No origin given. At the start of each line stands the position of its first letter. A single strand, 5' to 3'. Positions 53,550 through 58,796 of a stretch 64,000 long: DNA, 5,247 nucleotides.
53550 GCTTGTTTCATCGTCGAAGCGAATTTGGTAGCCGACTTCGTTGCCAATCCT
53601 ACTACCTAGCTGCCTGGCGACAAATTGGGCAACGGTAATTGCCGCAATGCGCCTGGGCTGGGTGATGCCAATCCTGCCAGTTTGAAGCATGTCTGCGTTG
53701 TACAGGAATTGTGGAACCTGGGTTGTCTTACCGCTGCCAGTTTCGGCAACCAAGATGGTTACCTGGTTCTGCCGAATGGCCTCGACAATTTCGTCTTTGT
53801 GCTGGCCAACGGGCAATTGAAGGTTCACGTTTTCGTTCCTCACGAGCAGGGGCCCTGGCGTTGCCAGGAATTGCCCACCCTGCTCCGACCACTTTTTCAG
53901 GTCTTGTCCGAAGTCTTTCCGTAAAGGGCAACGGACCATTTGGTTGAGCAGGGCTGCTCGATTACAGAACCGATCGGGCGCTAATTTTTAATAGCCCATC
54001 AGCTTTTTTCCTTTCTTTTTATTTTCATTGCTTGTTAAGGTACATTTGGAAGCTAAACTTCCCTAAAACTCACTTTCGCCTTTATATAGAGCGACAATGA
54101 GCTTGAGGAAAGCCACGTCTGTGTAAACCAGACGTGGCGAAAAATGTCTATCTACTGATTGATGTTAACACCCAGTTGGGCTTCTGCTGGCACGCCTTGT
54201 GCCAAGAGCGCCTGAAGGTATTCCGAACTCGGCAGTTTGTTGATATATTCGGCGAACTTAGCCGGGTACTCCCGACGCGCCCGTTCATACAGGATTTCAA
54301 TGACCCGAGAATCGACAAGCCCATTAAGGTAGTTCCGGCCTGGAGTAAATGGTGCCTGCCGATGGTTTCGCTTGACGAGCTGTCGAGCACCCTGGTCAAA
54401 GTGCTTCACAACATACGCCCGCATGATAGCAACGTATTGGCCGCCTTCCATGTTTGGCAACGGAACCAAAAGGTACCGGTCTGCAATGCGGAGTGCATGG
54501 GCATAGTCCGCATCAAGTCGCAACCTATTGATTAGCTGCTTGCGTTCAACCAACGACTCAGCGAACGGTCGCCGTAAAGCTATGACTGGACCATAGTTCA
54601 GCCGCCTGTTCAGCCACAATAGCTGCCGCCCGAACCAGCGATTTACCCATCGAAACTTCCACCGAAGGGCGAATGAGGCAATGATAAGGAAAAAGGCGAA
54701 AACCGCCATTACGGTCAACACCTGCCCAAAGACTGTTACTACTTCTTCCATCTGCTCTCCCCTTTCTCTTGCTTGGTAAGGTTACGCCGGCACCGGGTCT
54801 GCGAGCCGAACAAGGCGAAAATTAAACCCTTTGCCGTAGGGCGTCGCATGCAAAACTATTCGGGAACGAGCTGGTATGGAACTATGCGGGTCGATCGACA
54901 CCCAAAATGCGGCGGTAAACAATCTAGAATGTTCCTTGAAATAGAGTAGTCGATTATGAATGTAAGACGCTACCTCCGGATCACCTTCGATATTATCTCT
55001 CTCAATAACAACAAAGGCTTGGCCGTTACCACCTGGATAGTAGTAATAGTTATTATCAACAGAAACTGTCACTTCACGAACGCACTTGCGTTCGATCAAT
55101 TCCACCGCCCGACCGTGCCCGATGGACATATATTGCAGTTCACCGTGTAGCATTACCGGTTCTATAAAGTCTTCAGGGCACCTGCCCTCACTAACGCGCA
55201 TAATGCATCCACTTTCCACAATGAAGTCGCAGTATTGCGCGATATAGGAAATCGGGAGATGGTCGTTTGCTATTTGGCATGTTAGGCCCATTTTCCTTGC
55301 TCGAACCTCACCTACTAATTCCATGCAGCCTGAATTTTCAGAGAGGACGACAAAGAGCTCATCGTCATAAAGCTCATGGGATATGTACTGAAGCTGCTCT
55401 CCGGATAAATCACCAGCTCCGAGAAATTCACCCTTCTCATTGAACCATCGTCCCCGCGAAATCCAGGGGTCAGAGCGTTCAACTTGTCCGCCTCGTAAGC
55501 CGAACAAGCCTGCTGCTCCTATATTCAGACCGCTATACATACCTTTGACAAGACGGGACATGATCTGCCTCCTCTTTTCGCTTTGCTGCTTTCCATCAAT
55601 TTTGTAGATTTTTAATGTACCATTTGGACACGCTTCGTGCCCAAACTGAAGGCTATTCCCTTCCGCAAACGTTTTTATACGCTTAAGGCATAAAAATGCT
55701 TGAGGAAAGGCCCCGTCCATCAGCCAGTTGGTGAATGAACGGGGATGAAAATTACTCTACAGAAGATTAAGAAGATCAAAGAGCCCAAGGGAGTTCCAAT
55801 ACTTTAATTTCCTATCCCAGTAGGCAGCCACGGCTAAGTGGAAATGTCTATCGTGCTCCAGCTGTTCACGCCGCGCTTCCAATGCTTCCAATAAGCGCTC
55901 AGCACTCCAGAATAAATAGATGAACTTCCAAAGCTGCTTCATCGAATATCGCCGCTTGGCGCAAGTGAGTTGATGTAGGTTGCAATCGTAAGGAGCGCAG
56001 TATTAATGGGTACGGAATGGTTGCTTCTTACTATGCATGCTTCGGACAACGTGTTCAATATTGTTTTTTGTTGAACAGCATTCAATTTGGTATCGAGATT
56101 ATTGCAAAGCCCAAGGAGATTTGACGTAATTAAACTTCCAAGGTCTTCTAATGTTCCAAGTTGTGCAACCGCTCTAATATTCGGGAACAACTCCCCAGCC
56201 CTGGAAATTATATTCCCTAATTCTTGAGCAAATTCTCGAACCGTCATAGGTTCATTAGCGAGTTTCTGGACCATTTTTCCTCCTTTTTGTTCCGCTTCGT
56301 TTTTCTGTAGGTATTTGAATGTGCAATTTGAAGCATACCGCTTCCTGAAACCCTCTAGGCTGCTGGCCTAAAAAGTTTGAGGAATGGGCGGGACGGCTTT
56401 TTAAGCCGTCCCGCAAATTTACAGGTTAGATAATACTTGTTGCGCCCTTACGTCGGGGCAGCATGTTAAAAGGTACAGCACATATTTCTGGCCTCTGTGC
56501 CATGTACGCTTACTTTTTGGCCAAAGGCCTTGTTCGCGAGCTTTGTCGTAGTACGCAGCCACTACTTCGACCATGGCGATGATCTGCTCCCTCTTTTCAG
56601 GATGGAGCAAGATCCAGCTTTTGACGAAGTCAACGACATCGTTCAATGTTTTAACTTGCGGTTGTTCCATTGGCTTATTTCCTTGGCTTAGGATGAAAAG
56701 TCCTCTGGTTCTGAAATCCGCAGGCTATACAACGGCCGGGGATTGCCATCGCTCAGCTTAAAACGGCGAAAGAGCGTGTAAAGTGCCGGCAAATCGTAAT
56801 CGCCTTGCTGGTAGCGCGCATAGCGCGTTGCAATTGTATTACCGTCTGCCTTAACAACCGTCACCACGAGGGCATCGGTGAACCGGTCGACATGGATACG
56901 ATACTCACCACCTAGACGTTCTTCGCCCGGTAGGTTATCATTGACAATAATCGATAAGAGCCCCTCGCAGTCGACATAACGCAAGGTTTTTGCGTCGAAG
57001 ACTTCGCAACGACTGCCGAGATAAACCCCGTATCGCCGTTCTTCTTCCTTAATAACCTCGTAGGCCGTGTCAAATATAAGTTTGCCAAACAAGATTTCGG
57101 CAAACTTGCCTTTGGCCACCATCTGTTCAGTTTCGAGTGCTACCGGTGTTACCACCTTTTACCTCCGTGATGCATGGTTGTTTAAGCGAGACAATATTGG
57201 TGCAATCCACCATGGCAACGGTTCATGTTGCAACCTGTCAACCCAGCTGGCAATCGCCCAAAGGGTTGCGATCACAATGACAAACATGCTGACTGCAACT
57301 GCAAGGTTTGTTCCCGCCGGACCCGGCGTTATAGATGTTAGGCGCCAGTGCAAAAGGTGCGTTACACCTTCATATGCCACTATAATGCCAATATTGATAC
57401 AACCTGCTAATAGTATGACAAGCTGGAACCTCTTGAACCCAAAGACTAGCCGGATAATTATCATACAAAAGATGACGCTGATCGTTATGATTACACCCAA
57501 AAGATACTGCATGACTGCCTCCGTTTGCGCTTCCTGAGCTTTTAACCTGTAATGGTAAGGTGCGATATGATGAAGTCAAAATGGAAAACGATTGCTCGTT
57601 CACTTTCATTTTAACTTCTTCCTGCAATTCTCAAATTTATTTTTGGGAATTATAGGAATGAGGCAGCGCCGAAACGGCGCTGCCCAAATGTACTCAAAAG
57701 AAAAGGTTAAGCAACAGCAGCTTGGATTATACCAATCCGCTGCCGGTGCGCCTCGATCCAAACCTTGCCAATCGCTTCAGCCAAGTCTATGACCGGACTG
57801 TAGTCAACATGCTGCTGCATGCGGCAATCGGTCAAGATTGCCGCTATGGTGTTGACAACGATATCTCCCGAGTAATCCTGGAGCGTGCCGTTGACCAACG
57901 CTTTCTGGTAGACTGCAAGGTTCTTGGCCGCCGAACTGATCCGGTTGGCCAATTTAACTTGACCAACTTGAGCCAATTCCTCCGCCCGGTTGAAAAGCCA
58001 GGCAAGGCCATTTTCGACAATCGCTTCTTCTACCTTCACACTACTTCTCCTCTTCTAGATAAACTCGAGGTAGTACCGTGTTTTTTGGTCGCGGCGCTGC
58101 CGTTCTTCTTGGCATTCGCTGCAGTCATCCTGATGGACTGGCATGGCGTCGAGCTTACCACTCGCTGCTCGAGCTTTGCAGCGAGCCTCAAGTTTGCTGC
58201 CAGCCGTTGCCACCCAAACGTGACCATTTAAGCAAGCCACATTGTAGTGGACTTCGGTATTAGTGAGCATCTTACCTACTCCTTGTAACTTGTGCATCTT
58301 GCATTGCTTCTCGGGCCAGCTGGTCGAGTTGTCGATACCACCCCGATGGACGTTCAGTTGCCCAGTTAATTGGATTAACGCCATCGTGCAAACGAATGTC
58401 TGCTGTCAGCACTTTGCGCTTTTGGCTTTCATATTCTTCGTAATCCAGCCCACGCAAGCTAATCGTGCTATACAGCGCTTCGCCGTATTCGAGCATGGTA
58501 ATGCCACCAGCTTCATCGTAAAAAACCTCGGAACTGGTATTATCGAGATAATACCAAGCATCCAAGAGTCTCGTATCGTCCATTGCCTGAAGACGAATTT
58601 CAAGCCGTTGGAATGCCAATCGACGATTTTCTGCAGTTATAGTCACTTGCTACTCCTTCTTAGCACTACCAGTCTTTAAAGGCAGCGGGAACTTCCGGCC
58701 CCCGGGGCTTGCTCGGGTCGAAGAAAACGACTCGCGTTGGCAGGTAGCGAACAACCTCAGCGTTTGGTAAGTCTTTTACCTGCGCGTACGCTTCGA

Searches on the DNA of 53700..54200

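Call 96: search_rna_families(source=window, start=53700, end=54200, threshold=evalue, max_evalue=1)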
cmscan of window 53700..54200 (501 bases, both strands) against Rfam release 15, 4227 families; matches with E-value up to 1: 1.
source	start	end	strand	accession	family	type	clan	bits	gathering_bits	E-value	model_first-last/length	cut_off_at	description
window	53923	54037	-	RF02158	NPPA-AS1_3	Gene; lncRNA;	-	17.2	55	0.15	1-108/108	no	NPPA antisense RNA 1 conserved region 3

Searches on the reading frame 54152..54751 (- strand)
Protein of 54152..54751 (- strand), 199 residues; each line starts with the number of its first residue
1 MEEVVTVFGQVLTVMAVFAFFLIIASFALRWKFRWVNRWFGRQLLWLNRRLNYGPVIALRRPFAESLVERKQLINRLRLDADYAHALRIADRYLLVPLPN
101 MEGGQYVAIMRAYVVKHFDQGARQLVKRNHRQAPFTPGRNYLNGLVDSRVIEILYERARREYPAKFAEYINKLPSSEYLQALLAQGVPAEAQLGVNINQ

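Call 5: search_protein_families(library=pfam, proteins=[window:54152-54751:-], max_evalue=0.1)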
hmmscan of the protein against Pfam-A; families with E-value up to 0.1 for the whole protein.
window:54152-54751:- (199 aa): 0 families

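Call 6: search_protein_families(library=padloc, proteins=[window:54152-54751:-], max_evalue=0.1)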
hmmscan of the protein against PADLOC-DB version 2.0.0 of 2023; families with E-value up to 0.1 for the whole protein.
window:54152-54751:- (199 aa): 0 families

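Call 13: search_protein_families(library=phrogs, proteins=[window:54152-54751:-], max_evalue=0.1)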
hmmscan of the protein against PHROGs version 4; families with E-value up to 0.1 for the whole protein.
window:54152-54751:- (199 aa): 0 families

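Call 35: find_encoding_contigs(protein=window:54152-54751:-, flank=10000, max_places=4)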
Protein window:54152-54751:- (199 aa): 1 contig read that carries it; 1 place shown.
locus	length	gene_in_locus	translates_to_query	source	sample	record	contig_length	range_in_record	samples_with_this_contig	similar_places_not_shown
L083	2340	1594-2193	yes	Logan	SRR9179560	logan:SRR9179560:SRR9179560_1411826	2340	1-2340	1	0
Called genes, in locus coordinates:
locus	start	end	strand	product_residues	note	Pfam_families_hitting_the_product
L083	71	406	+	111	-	-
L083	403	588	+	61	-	-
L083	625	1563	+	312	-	-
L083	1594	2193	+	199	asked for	-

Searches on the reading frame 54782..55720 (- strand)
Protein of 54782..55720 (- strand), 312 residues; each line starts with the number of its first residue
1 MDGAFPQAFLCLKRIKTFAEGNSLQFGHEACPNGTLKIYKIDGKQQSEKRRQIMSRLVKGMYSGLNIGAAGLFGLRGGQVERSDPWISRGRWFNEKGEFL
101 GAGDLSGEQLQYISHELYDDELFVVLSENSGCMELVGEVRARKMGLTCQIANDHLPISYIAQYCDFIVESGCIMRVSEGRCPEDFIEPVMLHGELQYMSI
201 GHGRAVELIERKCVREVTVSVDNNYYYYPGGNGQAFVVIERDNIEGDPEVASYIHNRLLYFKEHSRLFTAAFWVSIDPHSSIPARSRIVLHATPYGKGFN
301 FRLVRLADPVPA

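Call 5: search_protein_families(library=pfam, proteins=[window:54782-55720:-], max_evalue=0.1)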
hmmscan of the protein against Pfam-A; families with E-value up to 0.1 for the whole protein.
window:54782-55720:- (312 aa): 0 families

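Call 6: search_protein_families(library=padloc, proteins=[window:54782-55720:-], max_evalue=0.1)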
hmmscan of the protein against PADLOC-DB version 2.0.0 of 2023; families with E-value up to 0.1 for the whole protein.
window:54782-55720:- (312 aa): 0 families

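Call 13: search_protein_families(library=phrogs, proteins=[window:54782-55720:-], max_evalue=0.1)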
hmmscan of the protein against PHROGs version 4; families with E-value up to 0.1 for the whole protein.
window:54782-55720:- (312 aa): 0 families

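Call 21: find_related_loci(query=window:54782-55720:-, collection=genome_contigs, flank=10000)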
Query window:54782-55720:- (312 aa) in genome_contigs; peptide patterns used: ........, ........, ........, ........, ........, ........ (x = any residue, [..] = any of these).
44 stretches matched a pattern, but none encodes a relative of the query by tblastn (E <= 1e-3).

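Call 22: find_related_loci(query=window:54782-55720:-, collection=viral_contigs, flank=10000)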
Query window:54782-55720:- (312 aa) in viral_contigs; peptide patterns used: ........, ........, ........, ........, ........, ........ (x = any residue, [..] = any of these).
2 stretches matched a pattern, but none encodes a relative of the query by tblastn (E <= 1e-3).

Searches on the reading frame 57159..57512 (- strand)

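Call 5: search_protein_families(library=pfam, proteins=[window:57159-57512:-], max_evalue=0.1)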
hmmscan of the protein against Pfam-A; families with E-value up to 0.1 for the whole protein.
window:57159-57512:- (117 aa): 1 family
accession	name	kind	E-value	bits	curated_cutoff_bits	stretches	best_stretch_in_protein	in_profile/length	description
PF22284.1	DUF6961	-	0.048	14.3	27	1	84-113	5-34/58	Family of unknown function (DUF6961)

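Call 6: search_protein_families(library=padloc, proteins=[window:57159-57512:-], max_evalue=0.1)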
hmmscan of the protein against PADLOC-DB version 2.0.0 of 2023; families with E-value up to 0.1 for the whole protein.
window:57159-57512:- (117 aa): 0 families

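Call 13: search_protein_families(library=phrogs, proteins=[window:57159-57512:-], max_evalue=0.1)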
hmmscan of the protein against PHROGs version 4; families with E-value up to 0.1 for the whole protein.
window:57159-57512:- (117 aa): 0 families

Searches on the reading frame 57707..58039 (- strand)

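Call 5: search_protein_families(library=pfam, proteins=[window:57707-58039:-], max_evalue=0.1)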
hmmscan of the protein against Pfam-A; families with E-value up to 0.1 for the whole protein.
window:57707-58039:- (110 aa): 0 families

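Call 6: search_protein_families(library=padloc, proteins=[window:57707-58039:-], max_evalue=0.1)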
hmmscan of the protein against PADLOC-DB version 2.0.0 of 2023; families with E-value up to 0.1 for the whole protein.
window:57707-58039:- (110 aa): 0 families

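Call 13: search_protein_families(library=phrogs, proteins=[window:57707-58039:-], max_evalue=0.1)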
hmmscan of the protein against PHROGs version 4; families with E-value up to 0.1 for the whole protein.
window:57707-58039:- (110 aa): 1 family
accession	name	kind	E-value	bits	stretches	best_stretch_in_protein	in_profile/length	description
phrog_11550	-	head and packaging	0.015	15.7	1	17-93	17-93/283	internal virion protein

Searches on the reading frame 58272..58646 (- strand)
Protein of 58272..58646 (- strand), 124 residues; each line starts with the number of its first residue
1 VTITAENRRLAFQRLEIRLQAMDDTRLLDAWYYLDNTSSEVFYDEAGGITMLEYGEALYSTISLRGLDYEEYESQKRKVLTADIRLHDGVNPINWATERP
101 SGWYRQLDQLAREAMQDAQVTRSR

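Call 5: search_protein_families(library=pfam, proteins=[window:58272-58646:-], max_evalue=0.1)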
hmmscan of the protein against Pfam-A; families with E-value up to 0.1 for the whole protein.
window:58272-58646:- (124 aa): 1 family
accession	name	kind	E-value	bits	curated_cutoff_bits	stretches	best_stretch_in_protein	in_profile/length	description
PF09166.15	Biliv-reduc_cat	-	0.057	14.3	24.5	1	47-106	36-94/113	Biliverdin reductase, catalytic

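Call 6: search_protein_families(library=padloc, proteins=[window:58272-58646:-], max_evalue=0.1)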
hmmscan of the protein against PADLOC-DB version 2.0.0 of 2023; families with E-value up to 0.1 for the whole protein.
window:58272-58646:- (124 aa): 0 families

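Call 13: search_protein_families(library=phrogs, proteins=[window:58272-58646:-], max_evalue=0.1)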
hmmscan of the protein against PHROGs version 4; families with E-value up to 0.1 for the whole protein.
window:58272-58646:- (124 aa): 0 families
